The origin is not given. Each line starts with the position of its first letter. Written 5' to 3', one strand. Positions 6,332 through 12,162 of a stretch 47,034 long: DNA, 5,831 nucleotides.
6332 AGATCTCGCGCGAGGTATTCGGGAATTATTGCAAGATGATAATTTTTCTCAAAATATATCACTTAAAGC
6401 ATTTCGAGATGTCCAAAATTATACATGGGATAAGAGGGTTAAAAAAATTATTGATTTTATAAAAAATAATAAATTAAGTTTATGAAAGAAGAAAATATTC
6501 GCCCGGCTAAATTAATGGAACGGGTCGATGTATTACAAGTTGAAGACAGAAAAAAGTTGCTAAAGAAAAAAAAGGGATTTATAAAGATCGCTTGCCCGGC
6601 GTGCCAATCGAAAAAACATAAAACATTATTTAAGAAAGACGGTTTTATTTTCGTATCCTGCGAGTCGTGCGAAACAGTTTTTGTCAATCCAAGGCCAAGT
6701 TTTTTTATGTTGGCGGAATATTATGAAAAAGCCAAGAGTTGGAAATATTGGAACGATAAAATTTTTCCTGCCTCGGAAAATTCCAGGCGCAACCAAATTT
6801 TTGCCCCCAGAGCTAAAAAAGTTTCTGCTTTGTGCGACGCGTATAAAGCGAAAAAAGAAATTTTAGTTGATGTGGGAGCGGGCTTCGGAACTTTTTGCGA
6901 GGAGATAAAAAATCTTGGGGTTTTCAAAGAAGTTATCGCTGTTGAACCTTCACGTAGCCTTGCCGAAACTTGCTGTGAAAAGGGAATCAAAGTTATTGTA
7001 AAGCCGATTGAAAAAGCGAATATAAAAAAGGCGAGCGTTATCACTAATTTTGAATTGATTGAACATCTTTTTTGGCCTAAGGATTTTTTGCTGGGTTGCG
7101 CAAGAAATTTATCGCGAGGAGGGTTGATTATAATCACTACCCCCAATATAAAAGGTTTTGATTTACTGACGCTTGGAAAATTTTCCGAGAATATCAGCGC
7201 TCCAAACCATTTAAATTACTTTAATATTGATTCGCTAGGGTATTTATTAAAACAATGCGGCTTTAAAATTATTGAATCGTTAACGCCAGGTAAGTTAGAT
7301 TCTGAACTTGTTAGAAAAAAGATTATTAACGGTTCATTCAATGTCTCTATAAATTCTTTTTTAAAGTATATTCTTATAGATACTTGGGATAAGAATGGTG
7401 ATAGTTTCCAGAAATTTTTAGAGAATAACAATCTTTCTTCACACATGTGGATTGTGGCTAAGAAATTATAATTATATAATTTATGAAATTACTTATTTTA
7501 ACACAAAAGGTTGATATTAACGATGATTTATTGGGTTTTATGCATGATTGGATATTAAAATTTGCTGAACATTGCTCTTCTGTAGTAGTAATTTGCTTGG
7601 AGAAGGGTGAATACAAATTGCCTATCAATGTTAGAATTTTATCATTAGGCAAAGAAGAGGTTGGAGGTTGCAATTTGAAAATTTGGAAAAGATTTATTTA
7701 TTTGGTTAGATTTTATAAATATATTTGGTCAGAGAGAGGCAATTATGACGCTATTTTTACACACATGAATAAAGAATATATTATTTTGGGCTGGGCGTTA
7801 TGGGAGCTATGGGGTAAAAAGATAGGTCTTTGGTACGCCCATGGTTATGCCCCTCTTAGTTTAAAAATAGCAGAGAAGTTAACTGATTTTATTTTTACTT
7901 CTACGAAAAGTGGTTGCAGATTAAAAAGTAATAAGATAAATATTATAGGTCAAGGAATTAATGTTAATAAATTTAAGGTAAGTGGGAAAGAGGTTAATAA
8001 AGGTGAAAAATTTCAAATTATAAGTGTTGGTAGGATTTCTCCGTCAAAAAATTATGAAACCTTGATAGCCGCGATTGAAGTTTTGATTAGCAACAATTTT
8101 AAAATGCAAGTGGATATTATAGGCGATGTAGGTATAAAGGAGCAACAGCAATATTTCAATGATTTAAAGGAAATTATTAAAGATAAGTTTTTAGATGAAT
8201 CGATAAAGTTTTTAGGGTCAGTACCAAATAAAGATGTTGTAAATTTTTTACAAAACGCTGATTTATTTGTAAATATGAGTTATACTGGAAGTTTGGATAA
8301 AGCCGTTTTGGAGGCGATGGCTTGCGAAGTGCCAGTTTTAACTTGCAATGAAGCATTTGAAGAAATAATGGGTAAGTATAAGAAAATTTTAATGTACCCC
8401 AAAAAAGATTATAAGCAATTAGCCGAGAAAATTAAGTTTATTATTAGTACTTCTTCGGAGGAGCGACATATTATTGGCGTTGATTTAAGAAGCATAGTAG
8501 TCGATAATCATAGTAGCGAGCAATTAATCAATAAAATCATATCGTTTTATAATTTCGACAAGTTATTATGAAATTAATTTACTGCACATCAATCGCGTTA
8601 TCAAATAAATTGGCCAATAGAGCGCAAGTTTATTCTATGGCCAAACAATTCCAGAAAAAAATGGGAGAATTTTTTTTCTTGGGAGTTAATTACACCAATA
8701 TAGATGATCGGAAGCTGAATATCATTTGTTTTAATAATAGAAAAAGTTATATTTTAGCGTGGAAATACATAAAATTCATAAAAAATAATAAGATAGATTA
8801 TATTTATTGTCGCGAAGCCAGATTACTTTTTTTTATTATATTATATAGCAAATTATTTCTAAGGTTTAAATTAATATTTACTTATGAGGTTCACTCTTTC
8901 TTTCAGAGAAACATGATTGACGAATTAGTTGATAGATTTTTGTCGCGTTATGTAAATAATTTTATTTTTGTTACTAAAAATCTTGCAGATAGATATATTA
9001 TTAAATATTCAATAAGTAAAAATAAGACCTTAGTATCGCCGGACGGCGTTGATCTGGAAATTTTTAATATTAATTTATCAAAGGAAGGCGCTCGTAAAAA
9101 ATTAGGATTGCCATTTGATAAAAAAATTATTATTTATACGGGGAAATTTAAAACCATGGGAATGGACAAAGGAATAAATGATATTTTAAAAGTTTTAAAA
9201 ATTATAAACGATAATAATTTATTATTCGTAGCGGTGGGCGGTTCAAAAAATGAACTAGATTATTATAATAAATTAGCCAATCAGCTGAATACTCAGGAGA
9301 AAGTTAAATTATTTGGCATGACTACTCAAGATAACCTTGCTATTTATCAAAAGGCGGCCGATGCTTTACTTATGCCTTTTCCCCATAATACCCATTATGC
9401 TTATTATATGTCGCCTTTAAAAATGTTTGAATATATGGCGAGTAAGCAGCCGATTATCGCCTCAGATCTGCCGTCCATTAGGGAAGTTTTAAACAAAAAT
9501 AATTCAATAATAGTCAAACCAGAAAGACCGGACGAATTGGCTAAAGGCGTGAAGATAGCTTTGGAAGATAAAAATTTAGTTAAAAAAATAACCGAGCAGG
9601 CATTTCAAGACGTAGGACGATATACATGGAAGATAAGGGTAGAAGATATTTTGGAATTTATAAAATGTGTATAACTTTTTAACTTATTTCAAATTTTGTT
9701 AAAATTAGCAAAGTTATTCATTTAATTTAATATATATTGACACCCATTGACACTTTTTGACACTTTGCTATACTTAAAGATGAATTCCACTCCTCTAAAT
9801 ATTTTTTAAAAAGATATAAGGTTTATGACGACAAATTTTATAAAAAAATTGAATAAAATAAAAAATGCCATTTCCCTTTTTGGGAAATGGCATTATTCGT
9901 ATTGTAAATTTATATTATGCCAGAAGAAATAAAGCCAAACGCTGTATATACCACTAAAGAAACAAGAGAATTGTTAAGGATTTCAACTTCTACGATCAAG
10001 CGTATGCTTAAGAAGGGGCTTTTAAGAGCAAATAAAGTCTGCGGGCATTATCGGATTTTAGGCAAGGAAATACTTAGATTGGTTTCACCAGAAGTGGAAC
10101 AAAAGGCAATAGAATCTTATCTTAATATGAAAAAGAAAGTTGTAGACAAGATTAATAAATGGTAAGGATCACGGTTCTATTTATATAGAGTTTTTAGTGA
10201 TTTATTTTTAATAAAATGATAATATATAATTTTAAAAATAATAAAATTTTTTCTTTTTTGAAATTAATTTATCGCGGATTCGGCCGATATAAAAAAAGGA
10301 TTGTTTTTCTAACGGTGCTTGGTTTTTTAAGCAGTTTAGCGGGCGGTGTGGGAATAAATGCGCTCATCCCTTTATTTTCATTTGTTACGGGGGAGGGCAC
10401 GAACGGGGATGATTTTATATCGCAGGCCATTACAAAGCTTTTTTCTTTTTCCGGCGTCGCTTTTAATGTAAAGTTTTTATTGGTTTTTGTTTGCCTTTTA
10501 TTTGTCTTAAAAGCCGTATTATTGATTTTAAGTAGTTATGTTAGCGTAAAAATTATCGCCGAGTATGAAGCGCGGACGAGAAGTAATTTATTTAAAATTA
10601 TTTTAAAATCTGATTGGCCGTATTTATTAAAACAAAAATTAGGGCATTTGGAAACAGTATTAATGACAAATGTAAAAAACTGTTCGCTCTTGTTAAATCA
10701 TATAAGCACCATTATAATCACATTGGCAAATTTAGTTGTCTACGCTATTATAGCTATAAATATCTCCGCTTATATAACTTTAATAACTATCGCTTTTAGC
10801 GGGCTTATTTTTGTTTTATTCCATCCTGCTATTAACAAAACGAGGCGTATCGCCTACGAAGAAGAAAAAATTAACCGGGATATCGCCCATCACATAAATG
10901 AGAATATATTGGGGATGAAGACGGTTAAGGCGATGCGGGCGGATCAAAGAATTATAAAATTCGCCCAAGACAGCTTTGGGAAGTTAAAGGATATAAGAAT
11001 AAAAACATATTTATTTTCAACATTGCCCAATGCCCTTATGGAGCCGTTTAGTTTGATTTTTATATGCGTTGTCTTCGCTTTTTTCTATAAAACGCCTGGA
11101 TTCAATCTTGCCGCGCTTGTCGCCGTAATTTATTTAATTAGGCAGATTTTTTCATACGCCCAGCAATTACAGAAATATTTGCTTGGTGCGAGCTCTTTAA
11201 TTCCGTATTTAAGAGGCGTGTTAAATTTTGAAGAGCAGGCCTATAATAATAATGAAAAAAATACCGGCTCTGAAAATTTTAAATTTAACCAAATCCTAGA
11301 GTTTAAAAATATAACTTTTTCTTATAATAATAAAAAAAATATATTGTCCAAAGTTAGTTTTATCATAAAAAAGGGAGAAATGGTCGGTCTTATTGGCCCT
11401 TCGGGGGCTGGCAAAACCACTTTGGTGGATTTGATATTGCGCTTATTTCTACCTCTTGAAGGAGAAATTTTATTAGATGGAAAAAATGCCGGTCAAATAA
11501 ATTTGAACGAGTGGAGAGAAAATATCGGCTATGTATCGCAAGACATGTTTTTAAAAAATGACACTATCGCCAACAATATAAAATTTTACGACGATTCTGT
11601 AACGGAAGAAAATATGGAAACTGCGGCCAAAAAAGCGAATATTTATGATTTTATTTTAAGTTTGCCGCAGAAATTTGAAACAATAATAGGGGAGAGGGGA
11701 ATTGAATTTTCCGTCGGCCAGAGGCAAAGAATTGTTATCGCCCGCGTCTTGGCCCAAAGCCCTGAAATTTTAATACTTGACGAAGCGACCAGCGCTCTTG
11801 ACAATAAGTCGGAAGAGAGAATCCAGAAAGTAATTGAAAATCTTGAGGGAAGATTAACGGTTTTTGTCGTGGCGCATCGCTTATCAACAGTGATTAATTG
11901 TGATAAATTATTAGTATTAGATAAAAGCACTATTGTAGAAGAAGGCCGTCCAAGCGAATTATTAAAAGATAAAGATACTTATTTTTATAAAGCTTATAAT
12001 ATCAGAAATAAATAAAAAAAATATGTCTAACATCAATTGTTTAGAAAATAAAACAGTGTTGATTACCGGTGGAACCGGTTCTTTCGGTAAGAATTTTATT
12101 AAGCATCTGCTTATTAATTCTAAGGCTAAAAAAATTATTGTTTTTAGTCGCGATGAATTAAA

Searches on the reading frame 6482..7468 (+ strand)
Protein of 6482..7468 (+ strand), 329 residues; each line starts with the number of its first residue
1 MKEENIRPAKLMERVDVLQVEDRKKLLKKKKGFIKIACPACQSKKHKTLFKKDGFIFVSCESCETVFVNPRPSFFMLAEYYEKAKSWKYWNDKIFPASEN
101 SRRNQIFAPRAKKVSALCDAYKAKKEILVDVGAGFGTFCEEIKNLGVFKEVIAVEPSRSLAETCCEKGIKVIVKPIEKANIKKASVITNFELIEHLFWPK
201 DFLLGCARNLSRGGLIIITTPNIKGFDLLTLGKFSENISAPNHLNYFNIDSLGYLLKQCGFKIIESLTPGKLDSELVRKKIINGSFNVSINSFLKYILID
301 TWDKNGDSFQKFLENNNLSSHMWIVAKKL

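Call 49: search_protein_families(library=pfam, proteins=[window:6482-7468:+], max_evalue=0.0001)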
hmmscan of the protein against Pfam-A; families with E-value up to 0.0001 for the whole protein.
window:6482-7468:+ (329 aa): 2 families
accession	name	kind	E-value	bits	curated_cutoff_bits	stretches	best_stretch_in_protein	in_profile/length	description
PF13489.12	Methyltransf_23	-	1.7e-13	51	27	1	120-265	18-163/164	Methyltransferase domain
PF08241.18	Methyltransf_11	-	7e-07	30.2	21.2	1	129-218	1-95/95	Methyltransferase domain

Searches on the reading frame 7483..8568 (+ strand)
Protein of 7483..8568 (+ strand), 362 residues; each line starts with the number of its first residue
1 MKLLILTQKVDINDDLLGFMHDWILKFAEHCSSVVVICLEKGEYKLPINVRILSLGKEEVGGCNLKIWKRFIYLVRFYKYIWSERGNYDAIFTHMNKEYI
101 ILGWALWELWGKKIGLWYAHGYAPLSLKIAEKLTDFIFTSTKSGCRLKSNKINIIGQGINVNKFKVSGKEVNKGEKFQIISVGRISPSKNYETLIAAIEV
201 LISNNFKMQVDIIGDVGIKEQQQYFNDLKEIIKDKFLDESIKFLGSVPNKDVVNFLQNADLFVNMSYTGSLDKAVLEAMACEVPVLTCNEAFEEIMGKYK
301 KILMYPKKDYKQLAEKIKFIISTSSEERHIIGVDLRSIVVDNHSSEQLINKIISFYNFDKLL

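Call 49: search_protein_families(library=pfam, proteins=[window:7483-8568:+], max_evalue=0.0001)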
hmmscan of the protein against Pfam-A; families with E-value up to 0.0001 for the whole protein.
window:7483-8568:+ (362 aa): 3 families
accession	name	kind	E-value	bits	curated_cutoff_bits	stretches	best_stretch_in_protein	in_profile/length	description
PF00534.26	Glycos_transf_1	-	2.8e-26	92.5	26.4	1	168-329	7-163/172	Glycosyl transferases group 1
PF13692.12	Glyco_trans_1_4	-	2.5e-21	76.8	27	1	178-321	3-140/142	Glycosyl transferases group 1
PF13524.12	Glyco_trans_1_2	-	4.6e-09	36.8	25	1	206-353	13-143/144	Glycosyl transferase-like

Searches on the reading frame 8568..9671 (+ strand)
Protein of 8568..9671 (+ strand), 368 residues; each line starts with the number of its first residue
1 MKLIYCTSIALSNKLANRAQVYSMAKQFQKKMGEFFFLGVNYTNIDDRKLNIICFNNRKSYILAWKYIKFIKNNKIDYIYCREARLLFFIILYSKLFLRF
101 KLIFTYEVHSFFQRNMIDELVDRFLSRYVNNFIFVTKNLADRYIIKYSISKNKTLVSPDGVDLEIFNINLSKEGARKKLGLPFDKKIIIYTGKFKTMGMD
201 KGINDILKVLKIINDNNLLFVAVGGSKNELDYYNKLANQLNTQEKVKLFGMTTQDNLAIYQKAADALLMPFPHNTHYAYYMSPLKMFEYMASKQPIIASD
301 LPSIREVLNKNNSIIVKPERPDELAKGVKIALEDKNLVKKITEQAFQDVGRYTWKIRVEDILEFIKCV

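Call 49: search_protein_families(library=pfam, proteins=[window:8568-9671:+], max_evalue=0.0001)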
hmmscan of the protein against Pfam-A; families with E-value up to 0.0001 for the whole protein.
window:8568-9671:+ (368 aa): 4 families
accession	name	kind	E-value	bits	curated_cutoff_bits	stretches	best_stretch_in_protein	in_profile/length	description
PF00534.26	Glycos_transf_1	-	2.6e-23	82.9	26.4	1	173-346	3-170/172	Glycosyl transferases group 1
PF13692.12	Glyco_trans_1_4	-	4e-17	63.2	27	1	186-334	2-142/142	Glycosyl transferases group 1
PF13439.12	Glyco_transf_4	-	8e-08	32.9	28.5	1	56-164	53-169/170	Glycosyltransferase Family 4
PF13524.12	Glyco_trans_1_2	-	1.7e-06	28.5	25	1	260-363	44-144/144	Glycosyl transferase-like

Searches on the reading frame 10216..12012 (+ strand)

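Call 10: search_protein_families(library=pfam, proteins=[window:10216-12012:+], max_evalue=0.001)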
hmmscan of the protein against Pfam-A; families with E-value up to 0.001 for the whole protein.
window:10216-12012:+ (599 aa): 4 families
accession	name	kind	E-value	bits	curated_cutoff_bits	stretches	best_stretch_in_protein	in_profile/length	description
PF00005.33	ABC_tran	-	4.2e-33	115.3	25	1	377-526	1-137/137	ABC transporter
PF00664.28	ABC_membrane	-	5.1e-14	53.1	28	1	65-289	37-245/274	ABC transporter transmembrane region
PF02463.25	SMC_N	-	2.8e-06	27.4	40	1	386-568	23-211/220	RecF/RecN/SMC N terminal domain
PF13555.12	AAA_29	-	0.00011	22.4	27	1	385-414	20-49/61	P-loop containing region of AAA domain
